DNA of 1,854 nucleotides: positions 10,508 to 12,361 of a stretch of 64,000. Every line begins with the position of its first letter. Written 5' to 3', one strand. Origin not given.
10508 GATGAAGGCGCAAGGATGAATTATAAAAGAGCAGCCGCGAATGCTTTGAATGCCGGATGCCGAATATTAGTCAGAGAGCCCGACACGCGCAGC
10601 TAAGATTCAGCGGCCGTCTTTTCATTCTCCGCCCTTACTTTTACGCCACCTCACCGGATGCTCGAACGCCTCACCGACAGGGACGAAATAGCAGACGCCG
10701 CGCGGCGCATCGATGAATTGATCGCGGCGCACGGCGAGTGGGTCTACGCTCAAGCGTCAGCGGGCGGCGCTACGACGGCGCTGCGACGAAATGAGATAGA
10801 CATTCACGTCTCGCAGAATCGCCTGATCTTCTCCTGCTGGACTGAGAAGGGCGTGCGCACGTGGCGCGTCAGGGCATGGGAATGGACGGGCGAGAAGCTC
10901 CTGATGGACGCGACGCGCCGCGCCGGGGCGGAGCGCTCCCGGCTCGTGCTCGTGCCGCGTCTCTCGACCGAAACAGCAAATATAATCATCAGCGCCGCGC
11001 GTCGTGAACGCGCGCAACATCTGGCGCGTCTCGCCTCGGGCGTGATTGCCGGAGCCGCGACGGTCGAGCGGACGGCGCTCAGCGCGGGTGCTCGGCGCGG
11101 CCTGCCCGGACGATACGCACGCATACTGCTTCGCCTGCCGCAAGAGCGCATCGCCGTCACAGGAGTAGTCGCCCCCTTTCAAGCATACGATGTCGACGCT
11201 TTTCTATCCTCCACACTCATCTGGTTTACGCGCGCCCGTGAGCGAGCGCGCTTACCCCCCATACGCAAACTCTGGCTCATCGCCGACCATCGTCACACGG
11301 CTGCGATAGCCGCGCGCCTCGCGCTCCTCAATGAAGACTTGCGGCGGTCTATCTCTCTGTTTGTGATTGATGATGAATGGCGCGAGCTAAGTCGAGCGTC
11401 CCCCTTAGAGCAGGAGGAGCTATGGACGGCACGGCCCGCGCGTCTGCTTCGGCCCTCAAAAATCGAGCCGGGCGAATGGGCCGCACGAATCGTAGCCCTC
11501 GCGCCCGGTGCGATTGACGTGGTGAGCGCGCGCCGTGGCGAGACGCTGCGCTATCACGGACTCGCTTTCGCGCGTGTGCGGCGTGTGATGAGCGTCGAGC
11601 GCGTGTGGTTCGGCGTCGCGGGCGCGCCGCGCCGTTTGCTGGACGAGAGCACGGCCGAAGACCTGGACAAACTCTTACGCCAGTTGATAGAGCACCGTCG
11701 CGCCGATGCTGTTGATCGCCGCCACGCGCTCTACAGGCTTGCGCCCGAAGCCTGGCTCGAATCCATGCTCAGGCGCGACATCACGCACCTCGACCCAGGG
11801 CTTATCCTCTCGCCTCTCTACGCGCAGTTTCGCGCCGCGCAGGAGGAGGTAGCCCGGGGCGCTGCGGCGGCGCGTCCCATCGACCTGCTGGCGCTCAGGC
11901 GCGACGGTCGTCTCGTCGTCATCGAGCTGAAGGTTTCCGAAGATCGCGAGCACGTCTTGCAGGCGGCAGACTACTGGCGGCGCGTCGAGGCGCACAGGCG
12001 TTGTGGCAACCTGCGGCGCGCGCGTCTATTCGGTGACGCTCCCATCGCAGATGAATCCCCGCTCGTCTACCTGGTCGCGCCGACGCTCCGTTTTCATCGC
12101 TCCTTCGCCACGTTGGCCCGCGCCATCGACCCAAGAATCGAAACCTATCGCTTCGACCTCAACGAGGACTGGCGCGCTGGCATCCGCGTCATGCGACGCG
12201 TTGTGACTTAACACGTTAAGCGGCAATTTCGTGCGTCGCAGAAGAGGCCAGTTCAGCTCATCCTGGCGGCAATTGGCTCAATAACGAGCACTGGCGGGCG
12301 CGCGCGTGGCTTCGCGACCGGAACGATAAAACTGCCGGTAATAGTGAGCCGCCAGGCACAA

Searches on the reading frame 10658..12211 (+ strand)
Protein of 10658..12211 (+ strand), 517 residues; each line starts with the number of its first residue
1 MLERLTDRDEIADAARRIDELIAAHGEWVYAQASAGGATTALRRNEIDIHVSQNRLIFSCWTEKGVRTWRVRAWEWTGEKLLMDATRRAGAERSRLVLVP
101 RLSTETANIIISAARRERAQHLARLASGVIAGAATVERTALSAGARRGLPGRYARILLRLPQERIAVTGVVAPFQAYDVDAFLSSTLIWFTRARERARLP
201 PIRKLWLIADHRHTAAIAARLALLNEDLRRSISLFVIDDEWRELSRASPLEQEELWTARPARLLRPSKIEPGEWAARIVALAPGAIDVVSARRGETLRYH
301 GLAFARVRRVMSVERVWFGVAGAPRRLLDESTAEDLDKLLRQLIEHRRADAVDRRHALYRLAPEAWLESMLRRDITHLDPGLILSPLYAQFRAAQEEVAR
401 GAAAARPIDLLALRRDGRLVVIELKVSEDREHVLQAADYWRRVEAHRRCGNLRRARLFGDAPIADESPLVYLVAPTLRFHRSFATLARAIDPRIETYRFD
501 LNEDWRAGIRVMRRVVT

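Call 5: search_protein_families(library=pfam, proteins=[window:10658-12211:+], max_evalue=0.01)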
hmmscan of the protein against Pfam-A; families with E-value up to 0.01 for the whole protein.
window:10658-12211:+ (517 aa): 0 families

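Call 6: search_protein_families(library=ncbifam, proteins=[window:10658-12211:+], max_evalue=0.01)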
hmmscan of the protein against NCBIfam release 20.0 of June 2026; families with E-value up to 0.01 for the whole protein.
window:10658-12211:+ (517 aa): 0 families

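Call 21: find_related_loci(query=window:10658-12208:+, collection=metagenome_contigs, flank=10000)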
Query window:10658-12208:+ (517 aa) in metagenome_contigs; peptide patterns used: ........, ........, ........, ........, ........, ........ (x = any residue, [..] = any of these).
342 stretches matched a pattern; 128 encode a relative of the query (tblastn E <= 1e-3); the best 80 are kept; 80 distinct loci.
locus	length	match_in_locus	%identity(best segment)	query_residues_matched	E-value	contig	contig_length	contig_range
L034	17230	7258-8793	69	1-514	0e+0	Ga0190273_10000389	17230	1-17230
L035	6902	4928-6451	63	1-514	0e+0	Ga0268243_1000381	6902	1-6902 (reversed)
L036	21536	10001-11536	62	1-516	0e+0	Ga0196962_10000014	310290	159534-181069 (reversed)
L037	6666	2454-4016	59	1-514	0e+0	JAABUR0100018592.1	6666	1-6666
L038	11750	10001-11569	58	1-515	0e+0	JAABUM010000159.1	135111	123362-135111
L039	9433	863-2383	59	1-515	0e+0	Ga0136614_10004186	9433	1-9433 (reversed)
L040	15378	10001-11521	59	1-515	0e+0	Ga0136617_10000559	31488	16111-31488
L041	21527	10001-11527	58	1-515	4e-178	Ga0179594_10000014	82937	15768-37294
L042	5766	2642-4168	59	1-515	1e-180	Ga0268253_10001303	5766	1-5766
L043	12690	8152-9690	56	1-515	1e-175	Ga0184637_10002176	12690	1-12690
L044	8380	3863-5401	56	1-515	1e-175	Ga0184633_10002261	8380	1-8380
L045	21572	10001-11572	57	1-515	1e-174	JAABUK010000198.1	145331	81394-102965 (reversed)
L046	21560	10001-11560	57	1-514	4e-174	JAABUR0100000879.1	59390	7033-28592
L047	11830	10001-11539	55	1-515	1e-172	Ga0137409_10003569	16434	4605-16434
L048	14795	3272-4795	56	1-515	1e-171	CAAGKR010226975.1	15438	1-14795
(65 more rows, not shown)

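Call 75: search_protein_families(library=padloc, proteins=[window:10658-12211:+], max_evalue=0.01)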
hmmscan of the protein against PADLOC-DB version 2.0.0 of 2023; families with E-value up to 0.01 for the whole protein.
window:10658-12211:+ (517 aa): 4 families
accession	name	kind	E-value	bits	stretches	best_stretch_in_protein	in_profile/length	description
PDLC04915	PDC-S11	-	5.6e-08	30.4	1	365-440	28-95/379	-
PDLC04909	PDC-S11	-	4e-07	27.9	1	395-439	49-94/347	-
PDLC04916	PDC-S11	-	7.5e-07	26.5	1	358-443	19-94/358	-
PDLC04913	PDC-S11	-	0.0021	15.2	1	408-439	62-94/375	-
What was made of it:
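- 10658..12211 (+): Left flank: core 517-aa gene ('p517'), conserved next to the thiolase gene in nearly all relatives whose contigs reach that far. Its stop codon is the left junction of the islet. Weak PADLOC PDC-S11 hits on aa 358-443 (call 75).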

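Call 76: search_solved_structures(query=window:10658-12208:+, max_evalue=1, show_alignments=1)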
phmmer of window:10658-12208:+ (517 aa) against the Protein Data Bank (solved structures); distinct sequences matched with E-value up to 1: 0.
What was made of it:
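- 10658..12211 (+): No Pfam or NCBIfam family (calls 5, 6) and no PDB sequence match (call 76).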
